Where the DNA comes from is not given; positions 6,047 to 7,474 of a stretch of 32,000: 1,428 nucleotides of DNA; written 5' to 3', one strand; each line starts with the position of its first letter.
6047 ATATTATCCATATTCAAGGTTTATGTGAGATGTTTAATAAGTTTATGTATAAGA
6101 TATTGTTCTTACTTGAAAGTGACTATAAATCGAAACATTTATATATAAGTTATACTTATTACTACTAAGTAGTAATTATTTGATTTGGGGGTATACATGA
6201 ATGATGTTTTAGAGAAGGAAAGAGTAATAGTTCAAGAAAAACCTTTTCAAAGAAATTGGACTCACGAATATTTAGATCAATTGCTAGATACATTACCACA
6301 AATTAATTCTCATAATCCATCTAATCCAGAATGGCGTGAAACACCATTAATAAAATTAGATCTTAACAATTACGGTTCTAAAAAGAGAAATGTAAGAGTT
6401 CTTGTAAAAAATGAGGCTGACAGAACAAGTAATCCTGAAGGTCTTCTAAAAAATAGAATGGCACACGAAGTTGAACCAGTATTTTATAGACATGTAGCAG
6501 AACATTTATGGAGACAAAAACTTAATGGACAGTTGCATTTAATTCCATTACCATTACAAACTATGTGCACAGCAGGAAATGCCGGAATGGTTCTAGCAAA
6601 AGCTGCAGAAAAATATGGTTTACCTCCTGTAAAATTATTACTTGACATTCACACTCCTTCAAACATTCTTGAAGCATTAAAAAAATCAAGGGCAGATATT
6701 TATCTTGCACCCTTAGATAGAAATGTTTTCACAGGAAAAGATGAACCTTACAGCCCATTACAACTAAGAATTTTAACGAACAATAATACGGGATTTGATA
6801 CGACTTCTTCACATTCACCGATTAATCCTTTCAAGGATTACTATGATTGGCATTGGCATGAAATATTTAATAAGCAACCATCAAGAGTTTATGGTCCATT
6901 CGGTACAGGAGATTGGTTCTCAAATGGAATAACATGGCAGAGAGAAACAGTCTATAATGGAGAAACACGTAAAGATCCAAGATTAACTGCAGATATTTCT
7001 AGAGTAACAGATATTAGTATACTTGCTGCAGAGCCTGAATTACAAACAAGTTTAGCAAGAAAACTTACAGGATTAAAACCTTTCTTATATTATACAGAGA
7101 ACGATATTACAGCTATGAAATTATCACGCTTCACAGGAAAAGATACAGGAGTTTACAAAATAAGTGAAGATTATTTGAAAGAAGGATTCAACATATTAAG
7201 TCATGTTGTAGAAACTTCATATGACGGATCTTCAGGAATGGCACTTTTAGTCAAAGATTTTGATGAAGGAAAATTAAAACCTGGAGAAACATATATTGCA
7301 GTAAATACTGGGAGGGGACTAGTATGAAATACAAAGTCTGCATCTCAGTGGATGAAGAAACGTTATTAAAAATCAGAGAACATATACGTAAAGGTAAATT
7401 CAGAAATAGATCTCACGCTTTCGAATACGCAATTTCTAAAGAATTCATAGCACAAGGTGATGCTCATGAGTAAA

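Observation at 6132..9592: Translationally coupled three-gene module: fold-II PLP enzyme, 49-aa RHH protein and a membrane-spanning kinase-like protein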

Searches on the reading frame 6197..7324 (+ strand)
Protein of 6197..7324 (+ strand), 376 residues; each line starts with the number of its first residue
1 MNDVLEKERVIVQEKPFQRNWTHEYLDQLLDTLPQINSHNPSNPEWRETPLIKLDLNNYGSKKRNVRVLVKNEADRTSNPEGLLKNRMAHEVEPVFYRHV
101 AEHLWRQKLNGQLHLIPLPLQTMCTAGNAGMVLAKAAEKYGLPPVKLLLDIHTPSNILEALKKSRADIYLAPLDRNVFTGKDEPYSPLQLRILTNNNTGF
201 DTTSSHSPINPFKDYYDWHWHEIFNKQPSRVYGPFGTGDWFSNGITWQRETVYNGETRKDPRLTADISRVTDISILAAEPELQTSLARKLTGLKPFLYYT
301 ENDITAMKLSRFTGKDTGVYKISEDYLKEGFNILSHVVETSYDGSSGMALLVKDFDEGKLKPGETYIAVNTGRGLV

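Call 5: search_protein_families(library=pfam, proteins=[window:6197-7324:+], max_evalue=1)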
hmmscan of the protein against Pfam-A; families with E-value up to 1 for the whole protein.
window:6197-7324:+ (376 aa): 1 family
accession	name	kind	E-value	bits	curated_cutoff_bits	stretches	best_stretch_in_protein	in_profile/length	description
PF00291.31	PALP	-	8.3e-07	29.1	35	1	122-372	59-295/295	Pyridoxal-phosphate dependent enzyme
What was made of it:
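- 6197..7327 (+): Orphan fold-type II PLP enzyme (376 aa), ThrC-like. The Schiff-base Lys85 codon is at 6449-6451. It is an accessory gene inserted between the operator and the RHH gene. Pfam PALP E=8e-7, below the gathering score (call 5).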

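Call 6: search_protein_families(library=ncbifam, proteins=[window:6197-7324:+], max_evalue=1)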
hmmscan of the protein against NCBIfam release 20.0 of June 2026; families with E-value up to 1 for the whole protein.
window:6197-7324:+ (376 aa): 1 family
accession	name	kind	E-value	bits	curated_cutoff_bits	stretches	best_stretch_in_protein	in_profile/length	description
TIGR01136.1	cysKM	subfamily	0.079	12.3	344.15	1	48-142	7-81/299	cysteine synthase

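Call 9: search_solved_structures(query=window:6197-7324:+, max_evalue=1, show_alignments=2)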
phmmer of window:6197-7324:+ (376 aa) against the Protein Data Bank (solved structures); distinct sequences matched with E-value up to 1: 2.
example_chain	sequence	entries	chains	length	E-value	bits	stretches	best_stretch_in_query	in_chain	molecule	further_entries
1pwe_A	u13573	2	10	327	0.084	15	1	124-170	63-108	L-serine dehydratase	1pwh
4atf_A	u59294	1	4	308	0.31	13.1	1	220-261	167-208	BETA-AGARASE B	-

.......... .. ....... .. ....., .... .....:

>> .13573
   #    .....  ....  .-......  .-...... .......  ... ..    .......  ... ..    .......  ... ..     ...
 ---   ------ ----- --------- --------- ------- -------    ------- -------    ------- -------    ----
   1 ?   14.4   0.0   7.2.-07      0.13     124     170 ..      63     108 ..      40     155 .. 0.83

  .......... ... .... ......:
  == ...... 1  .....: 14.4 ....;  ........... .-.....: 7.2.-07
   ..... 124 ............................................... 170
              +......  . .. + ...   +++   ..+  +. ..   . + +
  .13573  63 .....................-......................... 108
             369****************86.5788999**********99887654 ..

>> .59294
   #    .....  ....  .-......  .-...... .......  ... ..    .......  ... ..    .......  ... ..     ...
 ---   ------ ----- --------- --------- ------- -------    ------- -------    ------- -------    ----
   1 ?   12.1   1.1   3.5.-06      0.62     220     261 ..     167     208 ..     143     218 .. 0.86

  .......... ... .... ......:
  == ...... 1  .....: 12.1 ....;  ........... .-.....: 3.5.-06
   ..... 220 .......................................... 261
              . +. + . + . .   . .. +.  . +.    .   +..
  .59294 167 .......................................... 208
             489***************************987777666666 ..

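Call 15: find_homologous_proteins(query=window:6197-7324:+)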
Query window:6197-7324:+ (376 aa): 23 proteins with E <= 0.001 among 2948 candidates.
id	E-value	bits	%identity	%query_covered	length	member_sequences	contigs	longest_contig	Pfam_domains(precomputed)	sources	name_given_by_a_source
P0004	2.4e-257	871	100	100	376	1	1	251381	PF00291.32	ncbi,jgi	jgi:hypothetical protein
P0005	1.6e-150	519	65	91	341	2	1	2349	PF00291.32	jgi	jgi:hypothetical protein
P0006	3.7e-117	410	51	98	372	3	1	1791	PF00291.32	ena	-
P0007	6.3e-112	392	52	98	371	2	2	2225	-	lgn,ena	-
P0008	1.4e-105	371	49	98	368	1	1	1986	PF00291.32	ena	-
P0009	9.9e-104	365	49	98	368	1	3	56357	PF00291.32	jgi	-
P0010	8.7e-84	300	41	98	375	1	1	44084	PF00291.32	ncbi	-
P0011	1.5e-83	299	43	98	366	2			PF00291.32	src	-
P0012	5.6e-71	258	39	98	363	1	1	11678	PF00291.32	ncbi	-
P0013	1.4e-69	253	40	98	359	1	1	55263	PF00291.32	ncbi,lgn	ncbi:MAG: pyridoxal-phosphate dependent enzyme [Candidatus Nanoarchaeia archaeon]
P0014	4.6e-66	241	39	98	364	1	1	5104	PF00291.32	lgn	-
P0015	4.6e-64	235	38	98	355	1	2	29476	-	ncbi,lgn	-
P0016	2.8e-60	222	36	99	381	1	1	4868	PF00291.32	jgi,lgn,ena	-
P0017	6.0e-58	215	37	97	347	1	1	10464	PF00291.32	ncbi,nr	ncbi:MAG: PLP-dependent lyase/thiolase [Nanoarchaeota archaeon]|nr:PLP-dependent lyase/thiolase [Nan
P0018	7.2e-57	211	38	92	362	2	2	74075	PF00291.32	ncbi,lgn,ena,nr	ncbi:PLP-dependent lyase/thiolase [Patescibacteria group bacterium]|nr:PLP-dependent lyase/thiolase 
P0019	1.4e-54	204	38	98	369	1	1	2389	PF00291.32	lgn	-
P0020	6.1e-53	198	38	98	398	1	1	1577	PF00291.32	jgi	jgi:hypothetical protein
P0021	4.0e-52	196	36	98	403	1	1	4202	PF00291.32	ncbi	-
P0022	2.0e-50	190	35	98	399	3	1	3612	PF00291.32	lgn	-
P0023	1.7e-49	187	35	98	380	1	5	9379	PF00291.32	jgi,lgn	jgi:threonine dehydratase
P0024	4.2e-43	166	35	98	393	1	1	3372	PF00291.32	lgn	-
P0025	5.2e-42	162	33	97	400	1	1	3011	PF00291.32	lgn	-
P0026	1.2e-23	102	38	52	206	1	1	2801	PF00291.32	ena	-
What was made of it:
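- On Fold-type II PLP-dependent enzymes (Pfam PALP, PF00291): Most homologues carry a precomputed PF00291 hit (call 15).
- Closest known: Threonine synthase. Different: Its distribution is restricted to DPANN archaea and a few Patescibacteria (call 15).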

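Call 19: find_encoding_contigs(protein=P0009, flank=5000, max_places=2)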
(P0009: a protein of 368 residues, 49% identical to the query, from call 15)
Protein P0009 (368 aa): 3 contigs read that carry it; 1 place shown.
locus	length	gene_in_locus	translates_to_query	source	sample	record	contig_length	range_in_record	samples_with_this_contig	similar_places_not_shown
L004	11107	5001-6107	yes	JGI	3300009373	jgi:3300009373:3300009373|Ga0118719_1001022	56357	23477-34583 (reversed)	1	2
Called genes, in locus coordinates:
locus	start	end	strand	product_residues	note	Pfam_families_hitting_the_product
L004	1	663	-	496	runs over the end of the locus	-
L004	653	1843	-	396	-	-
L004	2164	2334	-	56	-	-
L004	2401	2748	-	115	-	-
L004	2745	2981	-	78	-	-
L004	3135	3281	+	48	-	-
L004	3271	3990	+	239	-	-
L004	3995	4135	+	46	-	-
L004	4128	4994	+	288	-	-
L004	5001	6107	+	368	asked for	PF00291:PALP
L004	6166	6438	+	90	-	-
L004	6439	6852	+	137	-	-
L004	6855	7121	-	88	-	PF01247:Ribosomal_L35Ae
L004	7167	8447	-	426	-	PF00709:Adenylsucc_synt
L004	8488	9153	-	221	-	PF03853:YjeF_N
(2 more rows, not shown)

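Call 20: find_encoding_contigs(protein=P0010, flank=5000, max_places=2)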
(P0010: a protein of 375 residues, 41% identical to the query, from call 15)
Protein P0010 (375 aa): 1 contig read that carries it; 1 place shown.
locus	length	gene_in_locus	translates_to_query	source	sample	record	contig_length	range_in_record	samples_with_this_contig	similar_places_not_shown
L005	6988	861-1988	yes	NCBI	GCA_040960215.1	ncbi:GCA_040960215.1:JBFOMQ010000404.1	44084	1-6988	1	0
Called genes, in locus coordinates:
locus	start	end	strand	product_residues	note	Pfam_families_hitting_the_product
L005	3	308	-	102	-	?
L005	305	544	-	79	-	-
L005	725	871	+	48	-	-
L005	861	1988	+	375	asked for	PF00291:PALP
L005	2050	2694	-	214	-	PF00834:Ribul_P_3_epim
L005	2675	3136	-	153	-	PF02502:LacAB_rpiB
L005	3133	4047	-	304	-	PF01116:F_bP_aldolase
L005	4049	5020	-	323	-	PF00294:PfkB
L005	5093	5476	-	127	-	PF19027:DUF5752 (weak)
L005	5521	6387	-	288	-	PF00571:CBS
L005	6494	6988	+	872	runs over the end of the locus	PF00690:Cation_ATPase_N, PF00122:E1-E2_ATPase, PF00702:Hydrolase, PF13246:Cation_ATPase, PF12710:HAD (weak), PF08282:Hydrolase_3 (faint), PF00689:Cation_ATPase_C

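Call 21: find_encoding_contigs(protein=P0013, flank=5000, max_places=2)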
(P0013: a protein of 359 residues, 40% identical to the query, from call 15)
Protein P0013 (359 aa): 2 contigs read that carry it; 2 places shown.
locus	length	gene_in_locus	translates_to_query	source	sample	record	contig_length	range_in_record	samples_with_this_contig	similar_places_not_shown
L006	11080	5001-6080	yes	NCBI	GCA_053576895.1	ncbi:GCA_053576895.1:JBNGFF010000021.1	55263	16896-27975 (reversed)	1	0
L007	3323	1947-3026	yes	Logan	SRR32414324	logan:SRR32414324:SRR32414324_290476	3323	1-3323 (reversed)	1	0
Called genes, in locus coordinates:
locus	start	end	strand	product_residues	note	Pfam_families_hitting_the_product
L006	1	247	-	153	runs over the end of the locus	PF01252:Peptidase_A8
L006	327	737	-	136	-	-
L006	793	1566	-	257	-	-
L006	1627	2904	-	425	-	PF01409:tRNA-synt_2d, PF13393:tRNA-synt_His, PF00587:tRNA-synt_2b, PF03129:HGTP_anticodon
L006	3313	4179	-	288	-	-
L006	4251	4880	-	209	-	-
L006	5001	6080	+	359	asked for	PF00291:PALP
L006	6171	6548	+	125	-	PF01201:Ribosomal_S8e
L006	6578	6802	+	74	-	PF01423:LSM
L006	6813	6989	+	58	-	PF01907:Ribosomal_L37e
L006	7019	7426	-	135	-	-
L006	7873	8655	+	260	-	-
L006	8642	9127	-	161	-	-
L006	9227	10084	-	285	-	-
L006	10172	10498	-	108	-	PF02311:AraC_binding (weak), PF07883:Cupin_2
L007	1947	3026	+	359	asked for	PF00291:PALP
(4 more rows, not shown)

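Call 22: find_encoding_contigs(protein=P0018, flank=5000, max_places=2)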
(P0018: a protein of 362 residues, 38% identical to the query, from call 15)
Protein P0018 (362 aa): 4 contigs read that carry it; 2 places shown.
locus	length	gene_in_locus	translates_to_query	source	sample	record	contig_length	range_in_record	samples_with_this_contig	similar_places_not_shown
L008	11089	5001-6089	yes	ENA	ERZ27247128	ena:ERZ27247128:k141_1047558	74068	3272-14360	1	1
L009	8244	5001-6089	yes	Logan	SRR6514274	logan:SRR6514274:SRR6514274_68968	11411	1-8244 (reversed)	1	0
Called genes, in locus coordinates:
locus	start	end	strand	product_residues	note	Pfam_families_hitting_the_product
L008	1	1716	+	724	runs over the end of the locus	PF00580:UvrD-helicase, PF01443:Viral_helicase1 (faint), PF13245:AAA_19, PF13604:AAA_30 (faint), PF13361:UvrD_C, PF13538:UvrD_C_2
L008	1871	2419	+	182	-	-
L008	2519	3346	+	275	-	PF00398:RrnaAD, PF05401:NodS (weak), PF13847:Methyltransf_31 (weak), PF08241:Methyltransf_11 (weak), PF13649:Methyltransf_25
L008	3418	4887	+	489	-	PF13567:DUF4131, PF03772:Competence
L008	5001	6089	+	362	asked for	PF00291:PALP (weak)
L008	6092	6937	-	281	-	PF01370:Epimerase, PF02719:Polysacc_synt_2 (faint), PF04321:RmlD_sub_bind, PF16363:GDP_Man_Dehyd (weak)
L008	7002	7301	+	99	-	-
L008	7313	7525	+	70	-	-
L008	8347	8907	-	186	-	-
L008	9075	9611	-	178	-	PF02245:Pur_DNA_glyco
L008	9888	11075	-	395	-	PF12704:MacB_PCD, PF02687:FtsX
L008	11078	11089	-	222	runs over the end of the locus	PF00005:ABC_tran, PF02463:SMC_N (faint), PF13304:AAA_21 (faint)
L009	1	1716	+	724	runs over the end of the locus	PF00580:UvrD-helicase, PF01443:Viral_helicase1 (faint), PF13245:AAA_19, PF13604:AAA_30 (faint), PF13361:UvrD_C, PF13538:UvrD_C_2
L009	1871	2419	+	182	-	-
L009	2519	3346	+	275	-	PF00398:RrnaAD, PF05401:NodS (weak), PF13847:Methyltransf_31 (weak), PF08241:Methyltransf_11 (weak), PF13649:Methyltransf_25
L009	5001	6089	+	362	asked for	PF00291:PALP (weak)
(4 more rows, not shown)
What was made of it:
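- Tried and rejected: My early conclusion that the PLP gene is unrelated to the module (calls 19-22) was revised.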

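Call 27: search_protein_families(library=padloc, proteins=[window:6197-7324:+], max_evalue=1)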
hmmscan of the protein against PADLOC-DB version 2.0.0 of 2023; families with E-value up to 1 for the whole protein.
window:6197-7324:+ (376 aa): 0 families

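Call 28: search_protein_families(library=phrogs, proteins=[window:6197-7324:+], max_evalue=1)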
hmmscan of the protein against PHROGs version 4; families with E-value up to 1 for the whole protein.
window:6197-7324:+ (376 aa): 0 families

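Call 36: search_solved_structures(query=A4, max_evalue=0.01, show_alignments=2)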
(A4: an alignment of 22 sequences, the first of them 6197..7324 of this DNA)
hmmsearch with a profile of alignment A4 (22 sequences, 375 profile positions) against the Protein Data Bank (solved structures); distinct sequences matched with E-value up to 0.01: 6.
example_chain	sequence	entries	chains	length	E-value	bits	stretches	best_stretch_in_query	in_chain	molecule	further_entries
6cgq_A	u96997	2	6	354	1.6e-10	43.5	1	314-374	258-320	Threonine synthase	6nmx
1uim_A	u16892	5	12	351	0.0001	24.4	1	318-374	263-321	Threonine Synthase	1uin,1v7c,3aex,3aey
2zsj_A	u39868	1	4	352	0.00015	23.8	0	316-374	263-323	Threonine synthase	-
5b55_A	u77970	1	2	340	0.00032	22.8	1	47-93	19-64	Cysteine synthase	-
5b53_A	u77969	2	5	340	0.00032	22.8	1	47-93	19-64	Cysteine synthase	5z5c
2d1f_A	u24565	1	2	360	0.00032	22.7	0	320-374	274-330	Threonine synthase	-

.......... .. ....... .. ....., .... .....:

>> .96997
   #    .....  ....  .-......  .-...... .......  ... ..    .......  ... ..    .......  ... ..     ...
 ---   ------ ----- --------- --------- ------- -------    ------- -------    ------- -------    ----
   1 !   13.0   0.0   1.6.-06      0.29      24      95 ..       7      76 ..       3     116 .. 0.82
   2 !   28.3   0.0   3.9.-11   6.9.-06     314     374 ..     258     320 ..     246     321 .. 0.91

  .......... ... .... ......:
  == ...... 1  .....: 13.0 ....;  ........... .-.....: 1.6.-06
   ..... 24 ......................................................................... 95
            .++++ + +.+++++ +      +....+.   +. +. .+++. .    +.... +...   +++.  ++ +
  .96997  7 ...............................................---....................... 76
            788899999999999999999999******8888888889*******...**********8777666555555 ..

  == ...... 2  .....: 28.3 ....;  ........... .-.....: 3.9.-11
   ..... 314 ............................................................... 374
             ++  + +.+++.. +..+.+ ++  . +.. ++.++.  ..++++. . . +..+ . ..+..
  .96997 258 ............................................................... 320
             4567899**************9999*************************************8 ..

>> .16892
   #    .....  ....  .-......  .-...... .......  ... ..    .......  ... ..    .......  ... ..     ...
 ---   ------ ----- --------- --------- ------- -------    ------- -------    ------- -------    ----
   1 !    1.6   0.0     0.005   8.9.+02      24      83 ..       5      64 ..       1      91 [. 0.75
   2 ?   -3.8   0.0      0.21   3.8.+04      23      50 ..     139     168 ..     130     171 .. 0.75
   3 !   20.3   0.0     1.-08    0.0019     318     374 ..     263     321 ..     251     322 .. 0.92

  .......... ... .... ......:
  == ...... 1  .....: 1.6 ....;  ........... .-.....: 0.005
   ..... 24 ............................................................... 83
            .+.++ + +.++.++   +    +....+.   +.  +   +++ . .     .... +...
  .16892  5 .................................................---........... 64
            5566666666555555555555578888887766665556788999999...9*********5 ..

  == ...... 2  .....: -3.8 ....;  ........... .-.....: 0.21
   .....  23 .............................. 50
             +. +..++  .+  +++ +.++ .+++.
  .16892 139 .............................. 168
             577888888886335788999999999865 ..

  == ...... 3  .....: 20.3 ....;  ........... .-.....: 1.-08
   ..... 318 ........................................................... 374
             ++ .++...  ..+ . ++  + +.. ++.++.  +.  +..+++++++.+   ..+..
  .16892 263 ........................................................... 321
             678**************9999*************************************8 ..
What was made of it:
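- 6197..7327 (+): A profile search of PDB finds ThrC 6cgq at 1.6e-10 (call 36).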

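Call 37: search_protein_families(library=ncbifam, alignment_id=A4, max_evalue=0.01)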
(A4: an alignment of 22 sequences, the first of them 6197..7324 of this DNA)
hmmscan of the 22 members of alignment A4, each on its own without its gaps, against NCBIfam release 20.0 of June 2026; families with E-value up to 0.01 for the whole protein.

A. member 1, window:6197-7324:+ (376 aa): 0 families

B. families by the number of members that match (of 22 scanned): 20 families
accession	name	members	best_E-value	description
NF004170.0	PRK05638.1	13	1.5e-08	threonine synthase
NF006050.0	PRK08197.1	11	1.4e-07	threonine synthase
NF006205.0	PRK08329.1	6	6.3e-06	threonine synthase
NF004996.0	PRK06381.1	6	4.3e-05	threonine synthase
TIGR01136.1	cysKM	6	9.9e-05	cysteine synthase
TIGR00260.1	thrC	5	1.9e-05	threonine synthase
TIGR01139.1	cysK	4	0.0013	cysteine synthase A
NF005035.0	PRK06450.1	3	0.0011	threonine synthase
TIGR03945.1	PLP_SbnA_fam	2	0.00039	2,3-diaminopropionate biosynthesis protein SbnA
NF007989.0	PRK10717.1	2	0.0006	cysteine synthase A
TIGR03844.1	cysteate_syn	2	0.00096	cysteate synthase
NF006058.0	PRK08206.1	1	0.00054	diaminopropionate ammonia-lyase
TIGR01138.1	cysM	1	0.00063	cysteine synthase B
NF008735.0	PRK11761.1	1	0.00084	cysteine synthase CysM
NF005680.0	PRK07476.1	1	0.0009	hydroxyectoine utilization dehydratase EutB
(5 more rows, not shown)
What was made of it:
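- On Threonine synthase (ThrC; TIGR00260 and PRK models): The best hit among 22 homologues is E=1.5e-8 (call 37).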

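Call 62: predict_structure(alignment_id=A4)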
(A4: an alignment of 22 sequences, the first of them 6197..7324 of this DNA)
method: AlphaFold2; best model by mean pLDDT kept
length: 376 residues; sequences in the alignment: 22
mean_pLDDT: 90.8   pTM: 0.89
mean pLDDT of the five models: 90.8, 90.6, 89.5, 89.1, 88.3
residues with pLDDT >= 90: 281; 70-90: 76; 50-70: 18; < 50: 1
segments of 3 or more residues with pLDDT < 50: none
pLDDT, mean of each block of 10 residues (from residue 1): 72 94 95 80 83 85 78 95 94 92 87 90 86 94 95 90 94 91 91 90 78 90 97 93 96 93 94 98 93 84 96 97 97 96 97 94 95 80
secondary structure, 60 per line:
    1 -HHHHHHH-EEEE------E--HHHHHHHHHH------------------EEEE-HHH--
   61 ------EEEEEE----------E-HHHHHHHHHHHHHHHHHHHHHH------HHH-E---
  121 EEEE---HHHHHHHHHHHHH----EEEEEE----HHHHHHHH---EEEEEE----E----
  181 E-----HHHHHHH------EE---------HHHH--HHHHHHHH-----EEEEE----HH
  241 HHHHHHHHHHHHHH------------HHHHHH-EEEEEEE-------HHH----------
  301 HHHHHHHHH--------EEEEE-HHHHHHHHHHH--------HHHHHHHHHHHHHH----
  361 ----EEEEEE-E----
elements in order: H2-8 E10-13 H23-32 E51-54 E67-72 H85-106 E121-124 H128-140 E145-150 H155-162 E166-171 H187-193 H211-214 H217-224 E230-234 H239-254 H267-272 E274-280 H301-309 E318-322 H324-334 H343-356 E365-370
